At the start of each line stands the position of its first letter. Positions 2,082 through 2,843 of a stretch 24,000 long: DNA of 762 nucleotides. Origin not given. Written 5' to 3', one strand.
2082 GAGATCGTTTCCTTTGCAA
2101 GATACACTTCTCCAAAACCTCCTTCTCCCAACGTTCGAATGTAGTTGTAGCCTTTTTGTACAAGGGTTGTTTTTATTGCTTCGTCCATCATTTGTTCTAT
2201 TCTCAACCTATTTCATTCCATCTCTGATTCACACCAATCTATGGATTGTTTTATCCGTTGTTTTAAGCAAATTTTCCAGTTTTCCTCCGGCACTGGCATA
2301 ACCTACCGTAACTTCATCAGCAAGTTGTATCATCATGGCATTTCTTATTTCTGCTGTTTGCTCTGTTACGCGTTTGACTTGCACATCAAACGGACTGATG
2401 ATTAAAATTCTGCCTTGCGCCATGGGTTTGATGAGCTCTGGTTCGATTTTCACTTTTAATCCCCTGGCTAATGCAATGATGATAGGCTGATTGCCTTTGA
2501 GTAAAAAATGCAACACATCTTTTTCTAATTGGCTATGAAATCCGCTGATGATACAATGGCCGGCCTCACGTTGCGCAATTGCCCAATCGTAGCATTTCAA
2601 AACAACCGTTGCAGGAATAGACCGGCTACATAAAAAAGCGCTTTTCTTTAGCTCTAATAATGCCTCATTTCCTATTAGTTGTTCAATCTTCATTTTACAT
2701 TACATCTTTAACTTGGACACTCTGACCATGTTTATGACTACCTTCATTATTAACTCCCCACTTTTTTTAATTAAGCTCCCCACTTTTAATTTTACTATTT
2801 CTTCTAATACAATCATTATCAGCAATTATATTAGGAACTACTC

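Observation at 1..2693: DprA/SLOG-like protein + Ser/Thr kinase-TPR-FHA + AbiH in one operon: candidate kinase-controlled abortive-infection module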

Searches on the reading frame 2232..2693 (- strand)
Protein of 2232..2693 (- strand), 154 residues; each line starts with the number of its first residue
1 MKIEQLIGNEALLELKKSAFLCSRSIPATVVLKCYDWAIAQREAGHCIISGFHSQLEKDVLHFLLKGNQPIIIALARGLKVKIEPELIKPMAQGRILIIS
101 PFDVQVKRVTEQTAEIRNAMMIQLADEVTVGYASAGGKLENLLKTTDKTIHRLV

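Call 5: search_protein_families(library=pfam, proteins=[window:2232-2693:-], max_evalue=0.01)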
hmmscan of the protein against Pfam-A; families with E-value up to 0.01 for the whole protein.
window:2232-2693:- (154 aa): 1 family
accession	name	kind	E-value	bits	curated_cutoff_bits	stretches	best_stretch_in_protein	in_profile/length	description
PF02481.21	DNA_processg_A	-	0.0014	18.3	29.6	1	7-133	34-164/212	DNA recombination-mediator protein A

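Call 6: search_protein_families(library=padloc, proteins=[window:2232-2693:-], max_evalue=0.01)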
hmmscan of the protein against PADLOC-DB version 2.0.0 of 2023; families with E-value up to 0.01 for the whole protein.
window:2232-2693:- (154 aa): 1 family
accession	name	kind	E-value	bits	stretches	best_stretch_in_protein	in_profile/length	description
PDLC03927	PsyrA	-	1.1e-09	36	1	7-140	123-257/398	-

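Call 10: find_encoding_contigs(protein=window:2232-2693:-, flank=10000, max_places=6)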
Protein window:2232-2693:- (154 aa): 8 contigs read that carry it; 6 places shown.
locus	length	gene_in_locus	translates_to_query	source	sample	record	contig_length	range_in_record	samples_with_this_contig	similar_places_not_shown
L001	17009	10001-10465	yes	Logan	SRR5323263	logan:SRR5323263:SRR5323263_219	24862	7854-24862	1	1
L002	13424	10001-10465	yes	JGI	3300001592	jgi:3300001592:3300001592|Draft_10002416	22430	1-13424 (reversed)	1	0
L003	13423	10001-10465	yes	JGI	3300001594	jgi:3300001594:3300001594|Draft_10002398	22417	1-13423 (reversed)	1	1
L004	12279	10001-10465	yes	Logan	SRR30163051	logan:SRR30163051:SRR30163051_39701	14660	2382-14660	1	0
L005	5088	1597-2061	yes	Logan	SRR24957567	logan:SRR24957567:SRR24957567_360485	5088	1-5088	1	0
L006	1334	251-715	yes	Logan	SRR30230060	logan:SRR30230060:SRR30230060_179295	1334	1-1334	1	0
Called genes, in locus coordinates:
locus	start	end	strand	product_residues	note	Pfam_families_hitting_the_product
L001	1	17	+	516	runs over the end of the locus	PF09903:DUF2130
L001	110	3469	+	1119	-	PF13091:PLDc_2 (weak), PF00176:SNF2-rel_dom (faint), PF04851:ResIII (faint), PF00270:DEAD (weak), PF00271:Helicase_C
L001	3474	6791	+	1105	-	PF20473:MmeI_Mtase, PF07669:Eco57I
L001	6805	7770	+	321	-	PF06564:CBP_BcsQ (weak), PF09140:MipZ (faint), PF10609:ParA, PF13614:AAA_31, PF01656:CbiA, PF02374:ArsA_ATPase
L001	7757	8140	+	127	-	-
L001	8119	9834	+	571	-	PF04326:SLFN_AlbA_2, PF13749:HATPase_c_4, PF21247:Fic-like_C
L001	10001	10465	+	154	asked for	-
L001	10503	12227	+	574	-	PF00069:Pkinase, PF07714:PK_Tyr_Ser-Thr, PF03109:ABC1 (weak), PF00498:FHA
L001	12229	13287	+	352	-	PF14253:AbiH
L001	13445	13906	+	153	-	-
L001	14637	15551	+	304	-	-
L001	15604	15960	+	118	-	-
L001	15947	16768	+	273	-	PF06114:Peptidase_M78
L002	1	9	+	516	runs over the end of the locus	PF09903:DUF2130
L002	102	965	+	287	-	PF13091:PLDc_2 (weak)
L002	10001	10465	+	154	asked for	-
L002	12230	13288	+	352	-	PF14253:AbiH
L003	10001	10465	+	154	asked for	-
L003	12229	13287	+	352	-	PF14253:AbiH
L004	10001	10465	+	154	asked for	-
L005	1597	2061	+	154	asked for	-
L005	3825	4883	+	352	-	PF14253:AbiH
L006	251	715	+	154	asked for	-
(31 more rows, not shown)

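Call 13: search_protein_families(library=pfam, proteins=[L001:12229-13287:+, L001:13445-13906:+, L001:14637-15551:+, L001:15604-15960:+, L001:15947-16768:+], max_evalue=0.01)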
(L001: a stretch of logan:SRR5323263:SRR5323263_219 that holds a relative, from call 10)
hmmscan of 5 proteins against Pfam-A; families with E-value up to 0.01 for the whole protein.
L001:12229-13287:+ (352 aa): 1 family
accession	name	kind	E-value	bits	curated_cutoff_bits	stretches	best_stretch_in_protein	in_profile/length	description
PF14253.11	AbiH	-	3.1e-32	113.1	30.9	1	4-309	1-258/260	Bacteriophage abortive infection AbiH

L001:13445-13906:+ (153 aa): 1 family
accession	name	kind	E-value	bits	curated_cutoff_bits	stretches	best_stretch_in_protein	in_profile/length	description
PF01797.21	Y1_Tnp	-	0.00054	20.5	23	1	26-94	4-62/121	Transposase IS200 like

L001:14637-15551:+ (304 aa): 0 families

L001:15604-15960:+ (118 aa): 0 families

L001:15947-16768:+ (273 aa): 1 family
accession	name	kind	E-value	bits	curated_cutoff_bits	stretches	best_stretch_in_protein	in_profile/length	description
PF06114.19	Peptidase_M78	-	5.7e-12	46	22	1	74-172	34-122/123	IrrE N-terminal-like domain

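Call 14: search_protein_families(library=ncbifam, proteins=[L001:12229-13287:+, window:2232-2693:-], max_evalue=0.01)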
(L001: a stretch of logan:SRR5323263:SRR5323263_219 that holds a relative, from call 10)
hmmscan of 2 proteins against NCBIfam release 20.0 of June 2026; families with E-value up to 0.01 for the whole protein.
L001:12229-13287:+ (352 aa): 0 families

window:2232-2693:- (154 aa): 1 family
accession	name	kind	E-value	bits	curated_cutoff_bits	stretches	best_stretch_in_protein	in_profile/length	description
TIGR00732.1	dprA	equivalog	0.0028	16.9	191.15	1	8-134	37-165/220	DNA-processing protein DprA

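Call 30: find_homologous_proteins(query=L001:12229-13287:+, max_evalue=0.00001)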
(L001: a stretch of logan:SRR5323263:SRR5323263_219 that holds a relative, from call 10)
Query L001:12229-13287:+ (352 aa): 6419 proteins with E <= 0.00001 among 8000 candidates; the best 120 are listed.
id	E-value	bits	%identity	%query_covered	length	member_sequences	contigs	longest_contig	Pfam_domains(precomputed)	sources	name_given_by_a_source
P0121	2.0e-231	785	100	100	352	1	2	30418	PF14253.12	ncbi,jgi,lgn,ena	-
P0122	4.4e-162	557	71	100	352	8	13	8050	PF14253.12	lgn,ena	-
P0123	3.8e-158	544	71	100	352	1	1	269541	PF14253.12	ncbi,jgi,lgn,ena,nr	ncbi:MAG: hypothetical protein KG029_02340 [Bacteroidetes bacterium]|nr:hypothetical protein [Bacter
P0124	6.4e-95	336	49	100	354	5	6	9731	PF14253.12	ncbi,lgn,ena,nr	ncbi:MAG TPA: AbiH family protein [Bacteroidales bacterium]|nr:AbiH family protein [Bacteroidales ba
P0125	1.7e-93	332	48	100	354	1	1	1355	PF14253.12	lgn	-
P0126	3.8e-93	330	48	100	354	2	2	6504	PF14253.12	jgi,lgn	jgi:hypothetical protein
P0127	3.7e-85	304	49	100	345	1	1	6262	PF14253.12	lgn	-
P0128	3.9e-84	301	43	100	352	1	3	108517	PF14253.12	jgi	jgi:hypothetical protein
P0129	8.6e-84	300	45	100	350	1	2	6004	PF14253.12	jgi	jgi:hypothetical protein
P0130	2.5e-81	291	43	100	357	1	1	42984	PF14253.12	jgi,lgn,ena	-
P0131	9.7e-81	290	45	100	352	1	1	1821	PF14253.12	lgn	-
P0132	1.6e-80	289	43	100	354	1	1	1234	PF14253.12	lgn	-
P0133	2.9e-79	285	42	100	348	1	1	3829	PF14253.12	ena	-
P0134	5.5e-79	284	44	100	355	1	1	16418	PF14253.12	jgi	-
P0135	1.5e-78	282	42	100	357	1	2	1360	PF14253.12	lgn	-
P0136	9.0e-78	280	41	100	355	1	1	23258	PF14253.12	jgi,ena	jgi:hypothetical protein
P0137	1.2e-77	279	43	100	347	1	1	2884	PF14253.12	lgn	-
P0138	7.2e-77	277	42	100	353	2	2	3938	PF14253.12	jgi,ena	-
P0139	1.1e-76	276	42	99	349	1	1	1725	PF14253.12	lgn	-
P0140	2.7e-76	275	42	100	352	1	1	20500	PF14253.12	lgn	-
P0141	3.7e-76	275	44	100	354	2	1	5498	PF14253.12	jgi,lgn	jgi:hypothetical protein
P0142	3.8e-76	274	43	100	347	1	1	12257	PF14253.12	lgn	-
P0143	4.1e-76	274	42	100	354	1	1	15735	PF14253.12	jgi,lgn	jgi:hypothetical protein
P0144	9.1e-76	273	43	100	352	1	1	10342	PF14253.12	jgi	jgi:hypothetical protein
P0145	1.3e-75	273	42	100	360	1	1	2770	PF14253.12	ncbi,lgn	ncbi:MAG: AbiH family protein [Prolixibacteraceae bacterium]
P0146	2.1e-75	272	42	99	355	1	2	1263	PF14253.12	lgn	-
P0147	2.1e-75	272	43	99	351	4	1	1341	PF14253.12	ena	-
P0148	2.3e-75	272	43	100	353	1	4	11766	PF14253.12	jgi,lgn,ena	-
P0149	3.1e-75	271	41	100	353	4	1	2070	PF14253.12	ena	-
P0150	3.1e-75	271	44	100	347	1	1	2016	PF14253.12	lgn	-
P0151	3.2e-75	271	42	100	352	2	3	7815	PF14253.12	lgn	-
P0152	3.9e-75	271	43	100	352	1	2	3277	PF14253.12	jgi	-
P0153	4.8e-75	271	41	100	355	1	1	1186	PF14253.12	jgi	jgi:hypothetical protein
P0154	1.0e-74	270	41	100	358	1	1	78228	PF14253.12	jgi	jgi:hypothetical protein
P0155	1.1e-74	270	42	100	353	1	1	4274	PF14253.12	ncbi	-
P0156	1.2e-74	270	43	99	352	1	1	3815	PF14253.12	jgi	jgi:hypothetical protein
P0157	1.3e-74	269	42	100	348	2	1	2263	PF14253.12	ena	-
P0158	1.5e-74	269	42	100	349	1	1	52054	PF14253.12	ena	-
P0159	1.6e-74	269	42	100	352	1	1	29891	PF14253.12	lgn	-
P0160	1.7e-74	269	42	100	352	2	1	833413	PF14253.12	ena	-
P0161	2.0e-74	269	42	100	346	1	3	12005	PF14253.12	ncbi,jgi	-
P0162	2.0e-74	269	42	100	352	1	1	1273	PF14253.12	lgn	-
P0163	2.0e-74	269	42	99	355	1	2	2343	PF14253.12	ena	-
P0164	2.1e-74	269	42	100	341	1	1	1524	PF14253.12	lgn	-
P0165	2.2e-74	269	41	100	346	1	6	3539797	PF14253.12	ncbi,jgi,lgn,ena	-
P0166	2.3e-74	269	41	100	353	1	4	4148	PF14253.12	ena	-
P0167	2.9e-74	268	43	100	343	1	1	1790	PF14253.12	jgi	jgi:Bacteriophage abortive infection AbiH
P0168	3.3e-74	268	41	100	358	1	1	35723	PF14253.12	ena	-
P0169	3.5e-74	268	42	100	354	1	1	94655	PF14253.12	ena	-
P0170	3.6e-74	268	44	100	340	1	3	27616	PF14253.12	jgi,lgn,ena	jgi:hypothetical protein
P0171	3.8e-74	268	43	99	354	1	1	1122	PF14253.12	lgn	-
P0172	3.9e-74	268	42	100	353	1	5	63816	PF14253.12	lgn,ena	-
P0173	4.0e-74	268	41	100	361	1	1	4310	PF14253.12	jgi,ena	-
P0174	5.1e-74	267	42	100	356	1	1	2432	PF14253.12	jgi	jgi:hypothetical protein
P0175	5.3e-74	267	43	99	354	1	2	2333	PF14253.12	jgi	jgi:hypothetical protein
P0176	5.9e-74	267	41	100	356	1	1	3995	PF14253.12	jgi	-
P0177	6.1e-74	267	43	100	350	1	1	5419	PF14253.12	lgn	-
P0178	6.9e-74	267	42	100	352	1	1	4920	PF14253.12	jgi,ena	-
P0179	8.3e-74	267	42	100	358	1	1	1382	PF14253.12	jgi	jgi:hypothetical protein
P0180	8.5e-74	267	42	99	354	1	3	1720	PF14253.12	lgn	-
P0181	9.9e-74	267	41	100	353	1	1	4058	PF14253.12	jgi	-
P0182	1.1e-73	266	41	100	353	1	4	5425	PF14253.12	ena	-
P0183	1.3e-73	266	43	100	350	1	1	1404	PF14253.12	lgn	-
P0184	1.6e-73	266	41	100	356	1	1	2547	PF14253.12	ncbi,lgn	ncbi:MAG: AbiH family protein [Bacteroidia bacterium]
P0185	1.7e-73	266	42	100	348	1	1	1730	PF14253.12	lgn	-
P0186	1.8e-73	266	43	100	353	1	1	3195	PF14253.12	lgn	-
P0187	2.0e-73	266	42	100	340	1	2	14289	PF14253.12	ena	-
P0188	2.2e-73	265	41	100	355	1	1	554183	PF14253.12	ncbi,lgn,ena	-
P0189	2.4e-73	265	42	100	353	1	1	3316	PF14253.12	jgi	-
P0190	2.5e-73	265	41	100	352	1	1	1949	PF14253.12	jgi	jgi:hypothetical protein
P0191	2.6e-73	265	41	100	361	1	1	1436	PF14253.12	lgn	-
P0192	3.7e-73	265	42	100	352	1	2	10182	PF14253.12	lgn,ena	-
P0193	3.8e-73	265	42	100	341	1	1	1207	PF14253.12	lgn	-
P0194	3.9e-73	265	42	100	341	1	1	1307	PF14253.12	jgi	jgi:hypothetical protein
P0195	3.9e-73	265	43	100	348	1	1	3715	PF14253.12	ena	-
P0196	3.9e-73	265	41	99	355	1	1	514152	PF14253.12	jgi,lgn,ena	-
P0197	4.8e-73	264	41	100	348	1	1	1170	PF14253.12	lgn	-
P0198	5.1e-73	264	44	100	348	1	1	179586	PF14253.12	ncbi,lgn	-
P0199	5.2e-73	264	42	100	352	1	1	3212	PF14253.12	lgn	-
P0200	5.4e-73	264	42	100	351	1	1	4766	PF14253.12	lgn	-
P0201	7.9e-73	264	42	100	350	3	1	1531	PF14253.12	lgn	-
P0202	8.3e-73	263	40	100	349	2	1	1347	PF14253.12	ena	-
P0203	1.2e-72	263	42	100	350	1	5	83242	PF14253.12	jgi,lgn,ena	-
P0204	1.5e-72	263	41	100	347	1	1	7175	PF14253.12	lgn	-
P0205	2.1e-72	262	41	100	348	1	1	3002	PF14253.12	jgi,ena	-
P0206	2.3e-72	262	41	100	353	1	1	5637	PF14253.12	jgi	-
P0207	2.9e-72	262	40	100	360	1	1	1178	PF14253.12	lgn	-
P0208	3.5e-72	261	42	99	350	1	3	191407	PF14253.12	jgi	jgi:hypothetical protein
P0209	3.6e-72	261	40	100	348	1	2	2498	PF14253.12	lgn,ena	-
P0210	3.8e-72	261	40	100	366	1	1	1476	PF14253.12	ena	-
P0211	4.3e-72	261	44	99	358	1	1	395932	PF14253.12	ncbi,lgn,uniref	ncbi:AbiH family protein [Emticicia sp. W12TSBA100-4]|uniref:AbiH family protein n=1 Tax=Emticicia s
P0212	5.0e-72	261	41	100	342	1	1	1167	PF14253.12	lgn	-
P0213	5.0e-72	261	41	100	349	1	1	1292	PF14253.12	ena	-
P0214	5.1e-72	261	40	100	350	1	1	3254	PF14253.12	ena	-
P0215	5.3e-72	261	40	100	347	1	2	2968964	PF14253.12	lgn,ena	-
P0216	5.9e-72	261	41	100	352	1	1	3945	PF14253.12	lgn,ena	-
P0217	6.3e-72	261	42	100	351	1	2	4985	PF14253.12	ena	-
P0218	7.9e-72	260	41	100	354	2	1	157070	PF14253.12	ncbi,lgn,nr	ncbi:MAG: AbiH family protein [Candidatus Delongbacteria bacterium]|nr:AbiH family protein [Candidat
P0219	8.2e-72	260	41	100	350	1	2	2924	PF14253.12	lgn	-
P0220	8.5e-72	260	41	100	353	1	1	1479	PF14253.12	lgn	-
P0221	8.7e-72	260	39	100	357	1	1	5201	PF14253.12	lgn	-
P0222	8.9e-72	260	41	100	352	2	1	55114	PF14253.12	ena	-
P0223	9.3e-72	260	42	100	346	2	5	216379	PF14253.12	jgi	jgi:hypothetical protein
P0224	1.1e-71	260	42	100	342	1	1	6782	PF14253.12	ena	-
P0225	1.2e-71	260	43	100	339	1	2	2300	PF14253.12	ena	-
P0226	1.4e-71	259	42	100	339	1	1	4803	PF14253.12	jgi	jgi:hypothetical protein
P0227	1.6e-71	259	40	100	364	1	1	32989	PF14253.12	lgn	-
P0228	1.8e-71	259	42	100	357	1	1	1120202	PF14253.12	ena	-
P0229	1.8e-71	259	39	100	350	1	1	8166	PF14253.12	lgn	-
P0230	1.9e-71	259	41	99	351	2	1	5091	PF14253.12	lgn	-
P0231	1.9e-71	259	42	100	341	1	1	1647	PF14253.12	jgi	jgi:hypothetical protein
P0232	2.2e-71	259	41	100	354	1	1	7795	PF14253.12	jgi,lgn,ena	-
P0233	2.2e-71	259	43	100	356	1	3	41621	PF14253.12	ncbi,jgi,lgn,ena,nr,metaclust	ncbi:MAG: AbiH family protein [Candidatus Tenebribacter burtonii]|nr:AbiH family protein [Candidatus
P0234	2.5e-71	259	41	100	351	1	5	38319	PF14253.12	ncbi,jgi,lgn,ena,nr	ncbi:MAG TPA: AbiH family protein [Prolixibacteraceae bacterium]|nr:AbiH family protein [Prolixibact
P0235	2.8e-71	258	40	100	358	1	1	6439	PF14253.12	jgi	jgi:hypothetical protein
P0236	3.1e-71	258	43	100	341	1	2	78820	PF14253.12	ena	-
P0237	3.3e-71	258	42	100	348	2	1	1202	PF14253.12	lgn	-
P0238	3.4e-71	258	42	100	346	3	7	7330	PF14253.12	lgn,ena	-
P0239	3.5e-71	258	41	100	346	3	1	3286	PF14253.12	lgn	-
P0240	4.0e-71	258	40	100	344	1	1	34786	PF14253.12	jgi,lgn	jgi:hypothetical protein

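Call 32: find_related_loci(query=A2, collection=metagenome_contigs, flank=5000)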
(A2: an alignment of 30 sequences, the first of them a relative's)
Query A2 (352 aa) in metagenome_contigs; peptide patterns used: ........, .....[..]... (x = any residue, [..] = any of these).
600 stretches matched a pattern (row limit reached: there are more); 518 encode a relative of the query (tblastn E <= 1e-3); the best 80 are kept; 80 distinct loci.
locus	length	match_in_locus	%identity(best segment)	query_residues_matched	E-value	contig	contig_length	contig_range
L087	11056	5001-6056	71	1-352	7e-166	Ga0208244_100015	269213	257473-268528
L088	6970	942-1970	43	1-351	2e-81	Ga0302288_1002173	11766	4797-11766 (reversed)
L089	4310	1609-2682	41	1-352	1e-79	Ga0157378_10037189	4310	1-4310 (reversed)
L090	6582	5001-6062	40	1-351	1e-74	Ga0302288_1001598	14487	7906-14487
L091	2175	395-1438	41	1-351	1e-75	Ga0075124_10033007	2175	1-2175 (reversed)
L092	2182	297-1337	41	1-351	1e-74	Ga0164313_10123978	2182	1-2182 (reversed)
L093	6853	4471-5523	41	1-352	3e-70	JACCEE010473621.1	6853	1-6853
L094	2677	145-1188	40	1-351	2e-69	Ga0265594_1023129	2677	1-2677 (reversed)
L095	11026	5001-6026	38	1-352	1e-68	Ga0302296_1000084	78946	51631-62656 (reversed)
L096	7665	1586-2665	39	1-352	4e-67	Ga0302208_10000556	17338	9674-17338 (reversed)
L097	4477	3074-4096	38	1-352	5e-67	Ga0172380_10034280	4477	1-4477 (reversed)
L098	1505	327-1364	37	1-352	1e-68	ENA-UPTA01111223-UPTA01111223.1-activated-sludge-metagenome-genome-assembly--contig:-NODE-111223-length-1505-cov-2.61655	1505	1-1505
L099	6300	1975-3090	36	1-347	5e-63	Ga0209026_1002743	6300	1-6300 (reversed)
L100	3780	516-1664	36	1-352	5e-63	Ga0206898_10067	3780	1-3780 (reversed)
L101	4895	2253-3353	36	1-352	2e-62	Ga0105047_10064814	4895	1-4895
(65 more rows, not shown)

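Call 39: find_encoding_contigs(protein=P0124, flank=6000, max_places=3)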
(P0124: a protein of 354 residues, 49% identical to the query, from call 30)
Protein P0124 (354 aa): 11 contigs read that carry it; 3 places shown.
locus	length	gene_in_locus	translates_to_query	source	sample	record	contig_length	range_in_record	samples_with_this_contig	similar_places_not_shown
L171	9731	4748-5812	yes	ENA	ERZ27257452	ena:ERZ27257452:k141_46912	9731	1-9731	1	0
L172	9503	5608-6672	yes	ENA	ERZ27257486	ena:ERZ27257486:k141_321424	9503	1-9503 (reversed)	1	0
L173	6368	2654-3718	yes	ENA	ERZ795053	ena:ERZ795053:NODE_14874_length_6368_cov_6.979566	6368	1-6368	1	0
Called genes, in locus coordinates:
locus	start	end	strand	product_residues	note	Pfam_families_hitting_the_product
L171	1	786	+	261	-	?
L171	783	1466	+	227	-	PF14103:DUF4276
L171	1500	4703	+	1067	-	PF04851:ResIII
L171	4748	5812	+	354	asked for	PF14253:AbiH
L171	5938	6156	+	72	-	-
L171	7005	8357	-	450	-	PF13102:Phage_int_SAM_5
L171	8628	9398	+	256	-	PF01987:AIM24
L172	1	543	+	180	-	?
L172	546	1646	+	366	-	PF02463:SMC_N, PF11398:DUF2813 (faint), PF13175:AAA_15, PF13476:AAA_23 (weak), PF13304:AAA_21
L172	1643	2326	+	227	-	PF14103:DUF4276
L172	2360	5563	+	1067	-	PF04851:ResIII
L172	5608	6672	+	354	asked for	PF14253:AbiH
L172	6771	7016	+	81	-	-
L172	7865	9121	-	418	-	PF13102:Phage_int_SAM_5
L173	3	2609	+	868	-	?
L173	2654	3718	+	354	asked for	PF14253:AbiH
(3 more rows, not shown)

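Call 40: find_encoding_contigs(protein=P0127, flank=6000, max_places=2)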
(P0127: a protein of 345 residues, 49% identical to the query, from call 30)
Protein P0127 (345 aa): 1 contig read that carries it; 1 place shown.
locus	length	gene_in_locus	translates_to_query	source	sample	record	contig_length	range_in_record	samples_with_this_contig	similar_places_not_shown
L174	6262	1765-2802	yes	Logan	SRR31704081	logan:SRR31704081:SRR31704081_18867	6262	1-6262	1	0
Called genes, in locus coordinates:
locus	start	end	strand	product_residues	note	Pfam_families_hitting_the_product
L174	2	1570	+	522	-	?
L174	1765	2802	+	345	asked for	PF14253:AbiH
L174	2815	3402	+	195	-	-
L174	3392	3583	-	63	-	-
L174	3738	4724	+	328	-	PF13271:DUF4062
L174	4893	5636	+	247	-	-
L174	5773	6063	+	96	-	-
